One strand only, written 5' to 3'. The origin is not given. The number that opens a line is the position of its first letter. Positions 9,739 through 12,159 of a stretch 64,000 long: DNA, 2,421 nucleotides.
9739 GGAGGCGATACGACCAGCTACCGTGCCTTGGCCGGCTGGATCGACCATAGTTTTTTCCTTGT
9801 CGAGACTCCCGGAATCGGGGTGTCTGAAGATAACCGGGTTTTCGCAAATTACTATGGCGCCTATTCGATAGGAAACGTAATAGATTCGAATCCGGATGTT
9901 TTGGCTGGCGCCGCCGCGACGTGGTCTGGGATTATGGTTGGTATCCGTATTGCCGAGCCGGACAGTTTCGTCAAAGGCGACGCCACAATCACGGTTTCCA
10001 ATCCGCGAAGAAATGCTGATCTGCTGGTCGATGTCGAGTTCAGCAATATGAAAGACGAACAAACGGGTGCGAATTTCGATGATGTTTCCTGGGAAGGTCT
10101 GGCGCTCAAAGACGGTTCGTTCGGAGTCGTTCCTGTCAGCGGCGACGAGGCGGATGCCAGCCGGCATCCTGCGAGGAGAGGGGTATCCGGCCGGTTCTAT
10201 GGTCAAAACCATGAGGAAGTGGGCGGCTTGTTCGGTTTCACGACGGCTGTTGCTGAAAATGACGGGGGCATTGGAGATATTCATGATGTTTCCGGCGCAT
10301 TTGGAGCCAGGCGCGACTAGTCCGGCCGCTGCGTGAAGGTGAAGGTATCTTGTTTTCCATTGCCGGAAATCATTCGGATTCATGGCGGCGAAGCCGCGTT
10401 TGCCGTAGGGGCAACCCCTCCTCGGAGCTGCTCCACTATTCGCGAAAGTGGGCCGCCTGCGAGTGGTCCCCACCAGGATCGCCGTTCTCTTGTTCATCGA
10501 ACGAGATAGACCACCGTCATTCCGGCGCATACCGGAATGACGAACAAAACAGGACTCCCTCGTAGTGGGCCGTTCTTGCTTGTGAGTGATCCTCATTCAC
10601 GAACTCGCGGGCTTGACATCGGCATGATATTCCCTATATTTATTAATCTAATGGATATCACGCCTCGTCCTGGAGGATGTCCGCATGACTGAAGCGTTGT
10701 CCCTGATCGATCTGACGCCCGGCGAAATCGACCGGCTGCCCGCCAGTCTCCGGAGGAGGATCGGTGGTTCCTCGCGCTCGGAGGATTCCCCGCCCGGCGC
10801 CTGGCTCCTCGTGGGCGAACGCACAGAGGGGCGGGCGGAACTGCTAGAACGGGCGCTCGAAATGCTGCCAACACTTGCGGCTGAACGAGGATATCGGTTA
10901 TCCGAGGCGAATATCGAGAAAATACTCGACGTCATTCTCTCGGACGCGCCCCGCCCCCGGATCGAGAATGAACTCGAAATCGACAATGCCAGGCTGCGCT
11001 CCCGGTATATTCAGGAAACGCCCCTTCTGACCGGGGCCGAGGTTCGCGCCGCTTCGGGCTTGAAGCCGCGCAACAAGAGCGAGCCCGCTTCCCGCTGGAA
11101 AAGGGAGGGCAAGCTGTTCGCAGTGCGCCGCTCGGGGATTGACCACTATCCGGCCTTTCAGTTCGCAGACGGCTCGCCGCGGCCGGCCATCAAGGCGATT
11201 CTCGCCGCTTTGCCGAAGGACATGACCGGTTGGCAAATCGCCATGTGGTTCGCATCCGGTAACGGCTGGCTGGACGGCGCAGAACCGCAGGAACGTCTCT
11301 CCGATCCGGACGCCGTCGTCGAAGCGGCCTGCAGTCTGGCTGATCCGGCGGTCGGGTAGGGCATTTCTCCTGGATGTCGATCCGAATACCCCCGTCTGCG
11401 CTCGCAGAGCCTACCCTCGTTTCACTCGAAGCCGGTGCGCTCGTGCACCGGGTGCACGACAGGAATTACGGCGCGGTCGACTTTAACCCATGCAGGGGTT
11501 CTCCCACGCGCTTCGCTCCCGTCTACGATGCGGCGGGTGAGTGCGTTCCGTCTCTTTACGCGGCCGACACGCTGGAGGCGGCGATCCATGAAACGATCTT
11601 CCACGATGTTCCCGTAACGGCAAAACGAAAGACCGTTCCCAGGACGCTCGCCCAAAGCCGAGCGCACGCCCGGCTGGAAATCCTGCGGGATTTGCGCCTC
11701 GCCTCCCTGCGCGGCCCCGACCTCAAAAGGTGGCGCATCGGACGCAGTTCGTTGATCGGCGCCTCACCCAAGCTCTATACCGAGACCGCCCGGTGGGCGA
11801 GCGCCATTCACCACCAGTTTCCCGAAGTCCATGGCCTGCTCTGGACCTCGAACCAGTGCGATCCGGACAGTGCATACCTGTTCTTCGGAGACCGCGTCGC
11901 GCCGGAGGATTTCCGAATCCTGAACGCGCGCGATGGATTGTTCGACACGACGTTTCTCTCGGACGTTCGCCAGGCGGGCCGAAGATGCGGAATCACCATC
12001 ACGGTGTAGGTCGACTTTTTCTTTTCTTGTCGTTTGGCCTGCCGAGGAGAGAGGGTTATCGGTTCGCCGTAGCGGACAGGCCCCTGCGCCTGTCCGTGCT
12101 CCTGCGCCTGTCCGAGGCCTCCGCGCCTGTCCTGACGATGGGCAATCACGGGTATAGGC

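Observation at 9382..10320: Second TbpB/fHbp-fold lipoprotein 4.5 kb from the Slam gene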

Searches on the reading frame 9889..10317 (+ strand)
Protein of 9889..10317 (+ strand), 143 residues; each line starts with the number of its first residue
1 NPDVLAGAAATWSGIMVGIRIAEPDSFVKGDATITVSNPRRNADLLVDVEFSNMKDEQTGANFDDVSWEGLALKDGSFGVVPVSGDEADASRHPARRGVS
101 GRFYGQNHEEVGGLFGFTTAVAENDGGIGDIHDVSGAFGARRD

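Call 86: predict_structure(alignment_id=A5)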
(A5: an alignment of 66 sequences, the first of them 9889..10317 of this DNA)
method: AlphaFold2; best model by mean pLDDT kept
length: 143 residues; sequences in the alignment: 66
mean_pLDDT: 83.7   pTM: 0.79
mean pLDDT of the five models: 83.7, 83.4, 82.1, 82.0, 81.3
residues with pLDDT >= 90: 71; 70-90: 45; 50-70: 16; < 50: 11
segments of 3 or more residues with pLDDT < 50: 82-85, 90-93
pLDDT, mean of each block of 10 residues (from residue 1): 87 96 89 94 87 92 91 88 49 66 91 89 59 91 94
secondary structure, 60 per line:
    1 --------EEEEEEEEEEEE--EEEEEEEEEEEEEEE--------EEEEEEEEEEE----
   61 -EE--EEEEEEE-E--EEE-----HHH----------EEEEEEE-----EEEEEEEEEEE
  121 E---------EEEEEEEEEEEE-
elements in order: E9-20 E23-37 E46-56 E66-72 E77-79 E98-104 E110-121 E131-142

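Call 88: fold_search(model_id=the predicted structure, library=pdb)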
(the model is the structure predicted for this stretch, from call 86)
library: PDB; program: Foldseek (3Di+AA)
matches with E <= 10: 789; with E <= 0.001: 1
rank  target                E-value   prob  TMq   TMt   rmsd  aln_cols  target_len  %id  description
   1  5o1r_B                1.7e-04  1.00  0.49  0.60   7.4       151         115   17  human Fab 5H2 bound to NHBA-C3 from Neisseria meningitidis serogroup B (released 2018-05-30)
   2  9hd7_O                7.9e-03  0.90  0.34  0.23  17.0       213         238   10  Cryo-EM structure of photosystem II C2S2M2L2 supercomplex from the green alga Chlorella ohadii (released 2025-11-12)
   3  4tq2                  1.7e-02  0.41  0.25  0.22  17.0       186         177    8  Structure of S-type Phycobiliprotein Lyase CPES from Guillardia theta (released 2014-08-13)
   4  8tow_O                1.8e-02  0.80  0.33  0.22  16.5       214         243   11  Structure of a mutated photosystem II complex reveals perturbation of the oxygen-evolving complex (released 2024-06-19)
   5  9lk4_O                2.1e-02  0.77  0.35  0.28   9.8       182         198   11  Cryo-EM structure of Lhcb4.1-C2S2 PSII-LHCII supercomplex from Arabidopsis thaliana (released 2025-06-18)
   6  9pa8_B                2.2e-02  0.99  0.47  0.14  12.6       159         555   16  NmTbpB and Tf protein complex (released 2026-03-04)
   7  2zf4_B                3.4e-02  0.15  0.19  0.16  18.4       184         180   15  Crystal Structure of VioE complexed with phenylpyruvic acid (released 2008-01-01)
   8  9b3e_A                3.9e-02  0.99  0.48  0.34   8.9       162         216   17  Crystal structure of a Slam-dependent surface lipoprotein, PmSLP, in Pasteurella multocida (released 2025-04-16)
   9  9clm_B                3.9e-02  0.54  0.29  0.09  15.1       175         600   11  Transferrin Binding Protein A in complex with transferrin binding protein B and two molecules of transferrin (released 2026-03-04)
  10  9is4_O                6.0e-02  0.60  0.34  0.26  14.5       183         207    9  Cryo-EM structure of a TEF30-associated intermediate C2S-type PSII-LHCII supercomplex from Chlamydomonas reinhardtii (released 2025-05-21)
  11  5mdx_O                6.0e-02  0.28  0.25  0.20  13.0       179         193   12  Cryo-EM structure of the PSII supercomplex from Arabidopsis thaliana (released 2017-06-21)
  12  9b3h_B                7.0e-02  0.85  0.38  0.27  10.5       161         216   14  Structure of a complex between Pasteurella multocida surface lipoprotein, PmSLP-1, and bovine complement factor I (released 2025-04-23)
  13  6ubl_A                7.0e-02  0.51  0.34  0.27  10.2       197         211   13  Structure of DynF from the Dynemicin Biosynthesis Pathway of Micromonospora chersina (released 2020-09-16)
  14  8i34_A                7.0e-02  0.11  0.20  0.17  18.8       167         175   12  The crystal structure of EPD-BCP1 from a marine sponge (released 2023-08-16)
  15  8gmm_A                7.3e-02  0.96  0.41  0.27   8.8       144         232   16  Stenotrophomonas maltophilia Holo HphA (released 2024-03-27)
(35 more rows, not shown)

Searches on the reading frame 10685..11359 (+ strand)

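Call 3: search_protein_families(library=pfam, proteins=[window:10685-11359:+], max_evalue=1)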
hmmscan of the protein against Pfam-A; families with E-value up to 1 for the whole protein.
window:10685-11359:+ (224 aa): 1 family
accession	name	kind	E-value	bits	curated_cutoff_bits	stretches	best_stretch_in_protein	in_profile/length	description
PF23125.1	Xre-MbcA-ParS_M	-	0.025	14.8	27.8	1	137-165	20-50/51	Antitoxin Xre/MbcA/ParS-like, middle domain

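Call 4: search_protein_families(library=ncbifam, proteins=[window:10685-11359:+], max_evalue=1)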
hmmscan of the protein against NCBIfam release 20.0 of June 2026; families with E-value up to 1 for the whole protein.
window:10685-11359:+ (224 aa): 1 family
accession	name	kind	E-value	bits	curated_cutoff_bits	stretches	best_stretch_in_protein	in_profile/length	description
NF050184.1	VpaChn25_0724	subfamily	0.11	12.6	65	1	55-98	2-45/88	VpaChn25_0724 family phage protein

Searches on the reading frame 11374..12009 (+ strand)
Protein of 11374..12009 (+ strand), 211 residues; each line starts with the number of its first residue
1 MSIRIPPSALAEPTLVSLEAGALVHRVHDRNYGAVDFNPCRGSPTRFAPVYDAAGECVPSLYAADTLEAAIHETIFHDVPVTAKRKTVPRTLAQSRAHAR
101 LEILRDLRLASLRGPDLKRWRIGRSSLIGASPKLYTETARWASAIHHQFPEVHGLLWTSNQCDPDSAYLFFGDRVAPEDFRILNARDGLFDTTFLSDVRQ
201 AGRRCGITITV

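Call 3: search_protein_families(library=pfam, proteins=[window:11374-12009:+], max_evalue=1)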
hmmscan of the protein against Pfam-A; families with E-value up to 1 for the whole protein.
window:11374-12009:+ (211 aa): 1 family
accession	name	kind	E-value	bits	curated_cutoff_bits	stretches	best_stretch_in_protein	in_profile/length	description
PF08808.17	RES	-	8.5e-14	52.3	23.2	1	24-174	2-138/157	RES domain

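Call 4: search_protein_families(library=ncbifam, proteins=[window:11374-12009:+], max_evalue=1)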
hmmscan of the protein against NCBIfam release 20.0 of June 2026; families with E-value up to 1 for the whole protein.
window:11374-12009:+ (211 aa): 0 families
